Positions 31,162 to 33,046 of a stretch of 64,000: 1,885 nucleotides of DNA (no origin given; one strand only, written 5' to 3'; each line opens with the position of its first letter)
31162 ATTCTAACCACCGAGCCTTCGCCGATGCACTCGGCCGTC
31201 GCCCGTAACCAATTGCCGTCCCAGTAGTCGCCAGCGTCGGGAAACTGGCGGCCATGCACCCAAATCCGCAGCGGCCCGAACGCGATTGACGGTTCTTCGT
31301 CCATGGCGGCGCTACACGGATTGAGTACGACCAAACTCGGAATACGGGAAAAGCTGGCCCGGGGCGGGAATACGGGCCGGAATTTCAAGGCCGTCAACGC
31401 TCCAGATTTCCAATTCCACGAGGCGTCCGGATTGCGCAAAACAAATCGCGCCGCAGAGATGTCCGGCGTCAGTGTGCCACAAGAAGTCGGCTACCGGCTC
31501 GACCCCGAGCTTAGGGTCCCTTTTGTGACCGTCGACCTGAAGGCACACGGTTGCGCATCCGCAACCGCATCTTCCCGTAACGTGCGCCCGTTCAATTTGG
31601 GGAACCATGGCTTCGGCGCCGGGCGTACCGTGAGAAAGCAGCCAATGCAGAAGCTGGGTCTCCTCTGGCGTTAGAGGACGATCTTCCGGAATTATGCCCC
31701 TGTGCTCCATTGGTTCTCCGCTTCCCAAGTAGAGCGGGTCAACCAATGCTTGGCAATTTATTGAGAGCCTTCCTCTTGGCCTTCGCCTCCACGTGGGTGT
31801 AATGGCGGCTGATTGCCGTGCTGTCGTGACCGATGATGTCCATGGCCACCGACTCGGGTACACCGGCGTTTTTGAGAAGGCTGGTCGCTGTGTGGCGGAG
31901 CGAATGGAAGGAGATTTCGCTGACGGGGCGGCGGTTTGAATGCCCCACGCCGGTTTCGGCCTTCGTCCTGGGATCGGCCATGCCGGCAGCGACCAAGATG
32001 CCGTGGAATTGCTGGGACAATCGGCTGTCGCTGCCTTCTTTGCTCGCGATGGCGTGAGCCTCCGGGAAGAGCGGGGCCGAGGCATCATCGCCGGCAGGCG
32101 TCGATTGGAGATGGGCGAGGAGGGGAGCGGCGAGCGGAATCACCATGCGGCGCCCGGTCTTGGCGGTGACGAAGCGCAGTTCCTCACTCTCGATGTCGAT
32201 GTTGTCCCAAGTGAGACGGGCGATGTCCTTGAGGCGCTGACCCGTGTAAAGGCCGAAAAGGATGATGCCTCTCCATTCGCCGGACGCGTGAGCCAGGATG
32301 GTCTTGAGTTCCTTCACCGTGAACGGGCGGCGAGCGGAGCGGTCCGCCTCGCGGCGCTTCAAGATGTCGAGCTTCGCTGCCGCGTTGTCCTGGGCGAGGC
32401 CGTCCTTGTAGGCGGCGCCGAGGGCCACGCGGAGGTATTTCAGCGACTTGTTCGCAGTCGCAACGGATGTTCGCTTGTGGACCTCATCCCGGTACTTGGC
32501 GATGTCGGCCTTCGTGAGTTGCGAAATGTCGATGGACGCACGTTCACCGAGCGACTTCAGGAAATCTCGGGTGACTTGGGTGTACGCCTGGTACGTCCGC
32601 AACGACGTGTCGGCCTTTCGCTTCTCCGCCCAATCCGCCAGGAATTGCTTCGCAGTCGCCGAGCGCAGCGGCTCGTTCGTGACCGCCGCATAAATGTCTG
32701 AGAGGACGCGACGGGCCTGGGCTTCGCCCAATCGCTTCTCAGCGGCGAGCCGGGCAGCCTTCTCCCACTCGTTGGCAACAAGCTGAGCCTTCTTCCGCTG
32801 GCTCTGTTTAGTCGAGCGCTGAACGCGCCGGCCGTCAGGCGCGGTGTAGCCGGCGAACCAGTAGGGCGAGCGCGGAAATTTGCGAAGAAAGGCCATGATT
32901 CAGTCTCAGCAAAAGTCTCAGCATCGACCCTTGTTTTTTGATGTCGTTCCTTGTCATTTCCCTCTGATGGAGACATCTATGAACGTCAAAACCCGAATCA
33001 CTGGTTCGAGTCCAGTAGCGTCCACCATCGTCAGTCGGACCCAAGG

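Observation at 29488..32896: Integrase-proximal, translationally coupled array of small immunity-like genes ending in a protease (acquired-defence-like cargo)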

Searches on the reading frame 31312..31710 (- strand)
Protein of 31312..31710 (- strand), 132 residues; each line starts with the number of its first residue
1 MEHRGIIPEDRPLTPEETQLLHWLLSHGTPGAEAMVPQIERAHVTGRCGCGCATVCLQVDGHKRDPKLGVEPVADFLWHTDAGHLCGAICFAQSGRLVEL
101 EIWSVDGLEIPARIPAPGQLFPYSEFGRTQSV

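Call 4: search_protein_families(library=pfam, max_evalue=0.1, proteins=[window:31312-31710:-])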
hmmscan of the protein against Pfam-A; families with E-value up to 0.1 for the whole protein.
window:31312-31710:- (132 aa): 1 family
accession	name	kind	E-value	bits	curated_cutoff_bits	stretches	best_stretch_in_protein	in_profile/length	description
PF22480.1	DUF6984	-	0.005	17.3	24.6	1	11-108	2-95/101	Domain of unknown function (DUF6984)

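Call 10: search_protein_families(library=padloc, max_evalue=0.1, proteins=[window:31312-31710:-])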
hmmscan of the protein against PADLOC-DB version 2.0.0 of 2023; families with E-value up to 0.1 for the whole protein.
window:31312-31710:- (132 aa): 0 families

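Call 11: search_protein_families(library=ncbifam, max_evalue=0.1, proteins=[window:31312-31710:-])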
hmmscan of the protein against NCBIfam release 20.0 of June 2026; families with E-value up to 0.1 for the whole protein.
window:31312-31710:- (132 aa): 0 families

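Call 24: find_homologous_proteins(query=window:31312-31710:-, max_evalue=0.001)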
Query window:31312-31710:- (132 aa): 3 proteins with E <= 0.001 among 14 candidates.
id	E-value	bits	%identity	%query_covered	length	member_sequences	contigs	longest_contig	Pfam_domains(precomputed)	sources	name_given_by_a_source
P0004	1.3e-87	309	100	100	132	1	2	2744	-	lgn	-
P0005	5.5e-11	60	41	71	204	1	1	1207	-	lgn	-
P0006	6.2e-11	60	39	71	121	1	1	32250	-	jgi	jgi:hypothetical protein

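Call 25: find_encoding_contigs(protein=P0004, flank=10000, max_places=5)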
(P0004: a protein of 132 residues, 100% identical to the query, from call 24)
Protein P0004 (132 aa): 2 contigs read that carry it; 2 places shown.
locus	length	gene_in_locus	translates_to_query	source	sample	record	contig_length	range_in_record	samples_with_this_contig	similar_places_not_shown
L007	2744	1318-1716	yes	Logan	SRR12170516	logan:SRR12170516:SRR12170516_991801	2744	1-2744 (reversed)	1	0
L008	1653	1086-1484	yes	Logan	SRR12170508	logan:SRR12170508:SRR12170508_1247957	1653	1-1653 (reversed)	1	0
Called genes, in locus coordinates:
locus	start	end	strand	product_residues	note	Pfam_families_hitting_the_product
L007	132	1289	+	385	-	PF00589:Phage_integrase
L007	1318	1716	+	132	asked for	-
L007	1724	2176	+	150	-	PF24716:WapI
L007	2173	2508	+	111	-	PF21814:DUF6883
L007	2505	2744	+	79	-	PF16277:DUF4926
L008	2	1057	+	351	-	?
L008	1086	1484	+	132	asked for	-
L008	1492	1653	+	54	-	?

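Call 26: find_encoding_contigs(protein=P0006, flank=10000, max_places=5)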
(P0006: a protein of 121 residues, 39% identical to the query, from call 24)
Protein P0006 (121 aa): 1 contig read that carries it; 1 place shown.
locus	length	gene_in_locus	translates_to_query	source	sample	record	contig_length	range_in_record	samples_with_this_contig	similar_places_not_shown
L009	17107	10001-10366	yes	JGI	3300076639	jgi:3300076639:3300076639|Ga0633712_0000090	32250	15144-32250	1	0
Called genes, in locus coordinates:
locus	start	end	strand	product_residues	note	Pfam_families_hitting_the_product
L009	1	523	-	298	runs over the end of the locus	PF00781:DAGK_cat, PF19279:YegS_C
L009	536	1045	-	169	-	PF01209:Ubie_methyltran (weak), PF13847:Methyltransf_31, PF08241:Methyltransf_11, PF08242:Methyltransf_12 (weak), PF13649:Methyltransf_25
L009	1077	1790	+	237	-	PF00160:Pro_isomerase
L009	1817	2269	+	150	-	PF08534:Redoxin, PF00578:AhpC-TSA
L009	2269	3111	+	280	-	PF00561:Abhydrolase_1, PF12146:Hydrolase_4, PF12697:Abhydrolase_6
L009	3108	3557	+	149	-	PF07884:VKOR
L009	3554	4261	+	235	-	PF13462:Thioredoxin_4, PF01323:DSBA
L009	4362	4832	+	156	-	-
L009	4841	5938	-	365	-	PF01637:ATPase_2 (weak), PF13191:AAA_16 (weak), PF13401:AAA_22 (faint), PF04471:Mrr_cat, PF22722:NA-iREase1 (weak)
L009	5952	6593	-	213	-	PF13489:Methyltransf_23, PF01209:Ubie_methyltran, PF13847:Methyltransf_31, PF08241:Methyltransf_11, PF08242:Methyltransf_12, PF13649:Methyltransf_25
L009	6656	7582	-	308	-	PF00106:adh_short, PF08659:KR, PF13561:adh_short_C2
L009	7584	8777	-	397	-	PF00108:Thiolase_N, PF00109:ketoacyl-synt (faint), PF02803:Thiolase_C, PF22691:Thiolase_C_1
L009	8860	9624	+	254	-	PF02683:DsbD_TM, PF13386:DsbD_2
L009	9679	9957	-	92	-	-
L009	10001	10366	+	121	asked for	-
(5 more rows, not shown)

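Call 29: search_solved_structures(query=window:31312-31710:-, max_evalue=10)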
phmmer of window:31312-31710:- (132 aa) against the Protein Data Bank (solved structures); distinct sequences matched with E-value up to 10: 0.

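Call 67: search_protein_families(library=pfam, max_evalue=0.05, proteins=[P0005, P0006])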
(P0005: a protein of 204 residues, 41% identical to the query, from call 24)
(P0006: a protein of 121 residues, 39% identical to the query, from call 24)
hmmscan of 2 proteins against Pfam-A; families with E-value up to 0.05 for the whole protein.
P0005 (204 aa): 0 families

P0006 (121 aa): 1 family
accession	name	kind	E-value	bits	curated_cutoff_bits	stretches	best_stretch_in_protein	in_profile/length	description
PF22480.1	DUF6984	-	0.004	17.6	24.6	1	8-113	2-101/101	Domain of unknown function (DUF6984)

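Call 83: search_protein_families(library=phrogs, max_evalue=0.01, proteins=[window:31312-31710:-])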
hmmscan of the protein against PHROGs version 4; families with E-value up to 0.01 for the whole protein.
window:31312-31710:- (132 aa): 0 families

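Call 87: search_dna_similar(query=window:31312-31710:-, collection=plasmids, mode=protein, max_evalue=0.01, max_rows=15)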
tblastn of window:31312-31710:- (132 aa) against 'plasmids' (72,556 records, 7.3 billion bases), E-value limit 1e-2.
Records with a match: 3; places in all: 3; records where one place covers at least 80% of the query: 2.
Best place of each record, by identity: <60% 3.
By first word of the organism name: Paraburkholderia 2; Embleya 1.
By predicted mobility (MOB-suite, as given by PLSDB): non-mobilizable 3.
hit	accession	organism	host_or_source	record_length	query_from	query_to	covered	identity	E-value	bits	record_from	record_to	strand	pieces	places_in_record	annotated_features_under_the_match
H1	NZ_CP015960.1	Paraburkholderia caribensis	Mimosa,single cell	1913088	7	131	95%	34.9%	2e-11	67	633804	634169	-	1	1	none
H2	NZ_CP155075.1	Paraburkholderia sp. PREW-6R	single cell,Phlox subulata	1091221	9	122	86%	33.9%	9e-11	65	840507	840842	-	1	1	none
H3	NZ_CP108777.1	Embleya sp. NBC_00896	-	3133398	5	102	74%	35.2%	6e-4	45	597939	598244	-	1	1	none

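Call 88: get_annotated_region(hit=H1, flank=6000)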
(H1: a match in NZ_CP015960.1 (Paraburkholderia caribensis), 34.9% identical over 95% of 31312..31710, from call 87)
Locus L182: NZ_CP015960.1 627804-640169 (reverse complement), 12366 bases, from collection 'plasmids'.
description: Paraburkholderia caribensis strain 852011 plasmid unnamed, complete sequence
organism: Paraburkholderia caribensis (NCBI taxid 75105)
taxonomy: Bacteria; Pseudomonadota; Betaproteobacteria; Burkholderiales; Burkholderiaceae; Paraburkholderia; Paraburkholderia caribensis
host: -; source: Mimosa,single cell; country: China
typing (MOB-suite, as given by PLSDB): non-mobilizable
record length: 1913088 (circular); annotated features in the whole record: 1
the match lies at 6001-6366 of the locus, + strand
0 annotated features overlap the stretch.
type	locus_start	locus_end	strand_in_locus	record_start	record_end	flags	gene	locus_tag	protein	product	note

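Call 89: get_annotated_region(hit=H2, flank=6000)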
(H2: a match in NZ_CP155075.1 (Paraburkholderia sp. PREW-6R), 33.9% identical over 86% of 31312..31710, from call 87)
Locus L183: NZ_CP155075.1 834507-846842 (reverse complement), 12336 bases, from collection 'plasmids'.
description: Paraburkholderia sp. PREW-6R plasmid unnamed1, complete sequence
organism: Paraburkholderia sp. PREW-6R (NCBI taxid 3141544)
taxonomy: Bacteria; Pseudomonadota; Betaproteobacteria; Burkholderiales; Burkholderiaceae; Paraburkholderia; Paraburkholderia sp. PREW-6R
host: -; source: single cell,Phlox subulata; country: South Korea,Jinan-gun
typing (MOB-suite, as given by PLSDB): non-mobilizable
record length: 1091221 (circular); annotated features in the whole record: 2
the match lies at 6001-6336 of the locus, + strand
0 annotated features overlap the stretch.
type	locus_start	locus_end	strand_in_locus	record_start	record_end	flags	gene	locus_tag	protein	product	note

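Call 92: search_protein_families(library=pfam, max_evalue=0.01, proteins=[L182:3628-4026:+, L182:4023-4409:+, L182:4377-5903:-, L182:5352-6059:+, L182:5992-6375:+, L182:331-3198:-, L182:7095-7715:-, L182:7885-10266:-, L183:4538-5632:+, L183:5845-6363:+])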
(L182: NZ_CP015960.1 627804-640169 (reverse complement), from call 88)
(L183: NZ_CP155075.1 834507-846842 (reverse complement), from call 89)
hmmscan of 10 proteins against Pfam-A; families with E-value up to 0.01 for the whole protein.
L182:3628-4026:+ (132 aa): 3 families
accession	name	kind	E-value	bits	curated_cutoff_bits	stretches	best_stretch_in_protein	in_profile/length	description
PF10116.14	Host_attach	-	2.1e-24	87.1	26.7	1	6-128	1-138/138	Protein required for attachment to host cells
PF18856.6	baeRF_family12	-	1.6e-19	71.3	27.7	1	5-128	2-138/138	Bacterial archaeo-eukaryotic release factor family 12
PF18854.6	baeRF_family10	-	0.0049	17.6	27.1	1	6-111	17-122/143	Bacterial archaeo-eukaryotic release factor family 10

L182:4023-4409:+ (128 aa): 0 families

L182:4377-5903:- (508 aa): 3 families
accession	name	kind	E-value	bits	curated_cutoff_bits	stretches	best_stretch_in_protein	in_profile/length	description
PF05598.16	DUF772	-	3.3e-21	75.5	23.1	1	88-156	1-73/74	Transposase domain (DUF772)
PF01609.27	DDE_Tnp_1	-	6.9e-15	55.8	23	1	265-490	22-200/200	Transposase DDE domain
PF13751.12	DDE_Tnp_1_6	-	9.1e-15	55.5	25.1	1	379-493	2-124/125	Transposase DDE domain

L182:5352-6059:+ (235 aa): 0 families

L182:5992-6375:+ (127 aa): 0 families

L182:331-3198:- (955 aa): 34 families (the best 25 are shown)
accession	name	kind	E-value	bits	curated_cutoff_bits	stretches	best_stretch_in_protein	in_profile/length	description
PF07724.20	AAA_2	-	2.5e-71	239.5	27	1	635-804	1-166/166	AAA domain (Cdc48 subfamily)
PF17871.7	AAA_lid_9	-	1.8e-32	111.7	22.8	1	442-540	1-99/104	AAA lid domain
PF00004.35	AAA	-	3.8e-27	95.8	21.2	2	301-423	2-115/131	ATPase family associated with various cellular activities (AAA)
PF10431.15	ClpB_D2-small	-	2.6e-23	82.3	21.9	1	810-889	1-80/81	C-terminal, D2-small domain, of ClpB protein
PF02861.25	Clp_N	-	1.6e-22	79.8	20.7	2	190-242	1-53/53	Clp amino terminal domain, pathogenicity island component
PF07728.20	AAA_5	-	3.9e-18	66.2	22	2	640-759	2-123/139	AAA domain (dynein-related subfamily)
PF00158.32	Sigma54_activat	-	4e-10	40.1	20.2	1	627-758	12-143/168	Sigma-54 interaction domain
PF13401.12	AAA_22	-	9.1e-09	36.2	27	1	642-734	10-109/130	AAA domain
PF13191.12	AAA_16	-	9.3e-08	33.2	32.6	1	278-323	2-50/167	AAA ATPase domain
PF20720.3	nSTAND3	-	3.9e-07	30.3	27.2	0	295-323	15-43/155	Novel STAND NTPase 3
PF12775.13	AAA_7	-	9.3e-07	29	25.8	0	635-686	31-82/181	P-loop containing dynein motor region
PF05621.17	TniB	-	3.7e-06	26.9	22.4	1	286-439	24-185/189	Bacterial TniB protein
PF13173.12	AAA_14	-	4.9e-06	27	27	0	641-736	6-88/129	AAA domain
PF13521.12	AAA_28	-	8.6e-06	26.5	27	0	301-332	3-34/164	AAA domain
PF01695.23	IstB_IS21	-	1e-05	25.6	24.1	0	640-660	95-115/238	IstB-like ATP binding protein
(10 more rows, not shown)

L182:7095-7715:- (206 aa): 0 families

L182:7885-10266:- (793 aa): 3 families
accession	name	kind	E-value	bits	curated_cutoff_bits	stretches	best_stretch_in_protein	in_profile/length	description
PF01276.26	OKR_DC_1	-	4.3e-150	500.5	27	1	173-626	1-416/417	Orn/Lys/Arg decarboxylase, major domain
PF03711.20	OKR_DC_1_C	-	8.4e-44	149.5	24.2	1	652-781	1-130/132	Orn/Lys/Arg decarboxylase, C-terminal domain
PF03709.21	OKR_DC_1_N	-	3.9e-29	101.6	29.3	1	51-167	2-111/111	Orn/Lys/Arg decarboxylase, N-terminal domain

L183:4538-5632:+ (364 aa): 2 families
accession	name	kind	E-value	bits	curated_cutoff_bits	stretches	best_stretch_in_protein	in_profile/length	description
PF17676.7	Peptidase_S66C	-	4.8e-30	105.1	23.7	1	240-355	1-120/120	LD-carboxypeptidase C-terminal domain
PF02016.21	Peptidase_S66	-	1.6e-29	102.9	25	1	83-197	1-121/121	LD-carboxypeptidase N-terminal domain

L183:5845-6363:+ (172 aa): 0 families

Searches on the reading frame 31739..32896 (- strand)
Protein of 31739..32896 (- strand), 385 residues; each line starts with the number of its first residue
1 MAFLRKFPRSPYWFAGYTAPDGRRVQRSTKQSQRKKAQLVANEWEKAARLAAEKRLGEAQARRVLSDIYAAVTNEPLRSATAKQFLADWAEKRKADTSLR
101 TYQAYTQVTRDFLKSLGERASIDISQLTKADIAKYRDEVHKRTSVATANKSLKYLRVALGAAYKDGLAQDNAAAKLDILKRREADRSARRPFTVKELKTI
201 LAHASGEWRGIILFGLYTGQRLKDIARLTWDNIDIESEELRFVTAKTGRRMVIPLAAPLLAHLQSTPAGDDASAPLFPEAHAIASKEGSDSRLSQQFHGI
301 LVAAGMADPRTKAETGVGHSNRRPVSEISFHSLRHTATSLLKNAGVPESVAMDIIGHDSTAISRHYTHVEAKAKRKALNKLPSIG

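Call 4: search_protein_families(library=pfam, max_evalue=0.1, proteins=[window:31739-32896:-])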
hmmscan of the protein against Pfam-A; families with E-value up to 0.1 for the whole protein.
window:31739-32896:- (385 aa): 9 families
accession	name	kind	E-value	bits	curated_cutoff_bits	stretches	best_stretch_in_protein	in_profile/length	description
PF00589.27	Phage_integrase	-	6.6e-20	72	27.1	1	193-371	4-170/172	Phage integrase family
PF13102.12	Phage_int_SAM_5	-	2.5e-06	28.2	22.3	1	85-173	5-95/98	Phage integrase SAM-like domain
PF13495.12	Phage_int_SAM_4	-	0.00048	20.9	27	1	93-156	10-72/85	Phage integrase, N-terminal SAM-like domain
PF22022.2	Phage_int_M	-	0.00088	19.9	27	1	86-176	5-93/96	Phage integrase central domain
PF14659.12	Phage_int_SAM_3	-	0.01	16.5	22.6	1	83-138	3-56/58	Phage integrase, N-terminal SAM-like domain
PF03704.23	BTAD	-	0.016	16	22.1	1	47-112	64-129/146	Bacterial transcriptional activator domain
PF06518.16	DUF1104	-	0.021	15.5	25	1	100-151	32-83/92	Protein of unknown function (DUF1104)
PF16795.10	Phage_integr_3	-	0.064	13.6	27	0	326-375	103-153/161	Archaeal phage integrase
PF24624.1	Int_N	-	0.092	13.9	27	0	124-157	42-76/100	Phage integrase, N-terminal domain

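Call 57: find_related_loci(query=window:31739-32896:-, collection=metagenome_contigs, flank=7000)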
Query window:31739-32896:- (385 aa) in metagenome_contigs; peptide patterns used: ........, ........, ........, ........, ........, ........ (x = any residue, [..] = any of these).
126 stretches matched a pattern; 65 encode a relative of the query (tblastn E <= 1e-3); 65 distinct loci.
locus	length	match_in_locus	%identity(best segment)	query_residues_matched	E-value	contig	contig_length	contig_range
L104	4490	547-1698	98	1-384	0e+0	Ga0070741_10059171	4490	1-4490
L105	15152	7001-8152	89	1-384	0e+0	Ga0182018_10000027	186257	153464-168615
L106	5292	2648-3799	86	1-384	0e+0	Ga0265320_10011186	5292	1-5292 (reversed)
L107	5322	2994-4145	86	1-384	0e+0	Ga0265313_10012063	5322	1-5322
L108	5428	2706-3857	82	1-384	0e+0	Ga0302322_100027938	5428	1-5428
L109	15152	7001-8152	80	1-384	0e+0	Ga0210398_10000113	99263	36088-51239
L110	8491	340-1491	80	1-384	0e+0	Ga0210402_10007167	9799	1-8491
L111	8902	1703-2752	88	1-350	0e+0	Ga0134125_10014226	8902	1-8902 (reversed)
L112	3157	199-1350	78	1-384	0e+0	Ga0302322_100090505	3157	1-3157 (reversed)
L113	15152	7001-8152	78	1-384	0e+0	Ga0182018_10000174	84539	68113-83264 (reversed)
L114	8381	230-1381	79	1-384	0e+0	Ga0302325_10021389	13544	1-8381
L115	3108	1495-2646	77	1-384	0e+0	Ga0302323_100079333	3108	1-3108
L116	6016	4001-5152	79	1-384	0e+0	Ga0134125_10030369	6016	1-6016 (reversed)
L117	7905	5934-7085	79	1-384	0e+0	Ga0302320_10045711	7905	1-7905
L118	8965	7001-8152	79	1-384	0e+0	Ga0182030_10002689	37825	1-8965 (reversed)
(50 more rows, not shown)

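Call 66: search_protein_families(library=pfam, alignment_id=A6, max_evalue=0.001)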
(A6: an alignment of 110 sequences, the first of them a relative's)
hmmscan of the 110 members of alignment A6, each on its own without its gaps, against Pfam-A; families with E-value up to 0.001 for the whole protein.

A. member 1, L104:1764-3005:+ (414 aa): 3 families
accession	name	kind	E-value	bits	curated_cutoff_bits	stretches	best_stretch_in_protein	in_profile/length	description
PF01726.22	LexA_DNA_bind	-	1e-20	73.7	23.7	1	4-67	2-65/65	LexA DNA binding domain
PF01555.25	N6_N4_Mtase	-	2.8e-19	70.4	26.7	1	337-400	159-220/221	DNA methylase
PF01170.24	UPF0020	-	4.5e-06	26.9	22.3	0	130-160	105-133/197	RMKL-like, methyltransferase domain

B. families by the number of members that match (of 110 scanned): 47 families (the first 25 are shown)
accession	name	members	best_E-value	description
PF01850.27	PIN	5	1.1e-07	PIN domain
PF13470.12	PIN_3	4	2.5e-20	PIN domain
PF04326.19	SLFN_AlbA_2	2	5.7e-18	Schlafen, AlbA_2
PF05016.21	ParE_toxin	2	7.8e-16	ParE toxin of type II toxin-antitoxin system, parDE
PF01139.22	RtcB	1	2e-87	tRNA-splicing ligase RtcB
PF01863.23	YgjP-like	1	1.7e-53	YgjP-like, metallopeptidase domain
PF07804.18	HipA_C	1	2.9e-49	HipA-like C-terminal domain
PF01223.29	Endonuclease_NS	1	7.9e-43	DNA/RNA non-specific endonuclease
PF02777.23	Sod_Fe_C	1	6.8e-39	Iron/manganese superoxide dismutases, C-terminal domain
PF00081.27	Sod_Fe_N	1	1.1e-28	Iron/manganese superoxide dismutases, alpha-hairpin domain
PF03466.25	LysR_substrate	1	3.1e-27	LysR substrate binding domain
PF10670.15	DUF4198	1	1.3e-26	Domain of unknown function (DUF4198)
PF24716.1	WapI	1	4.5e-25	Immunity protein WapI-like family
PF13749.12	HATPase_c_4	1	2e-23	Putative ATP-dependent DNA helicase recG C-terminal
PF02630.20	SCO1-SenC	1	2.2e-23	SCO1/SenC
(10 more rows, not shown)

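Call 67: search_protein_families(library=pfam, max_evalue=0.05, proteins=[L105:8689-9153:+, L105:9767-10447:-, L105:11619-12176:+, L105:10773-11093:+, L105:11232-11531:+])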
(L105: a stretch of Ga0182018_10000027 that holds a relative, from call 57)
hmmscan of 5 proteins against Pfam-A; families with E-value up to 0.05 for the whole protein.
L105:8689-9153:+ (155 aa): 0 families

L105:9767-10447:- (227 aa): 0 families

L105:11619-12176:+ (186 aa): 0 families

L105:10773-11093:+ (107 aa): 0 families

L105:11232-11531:+ (100 aa): 0 families
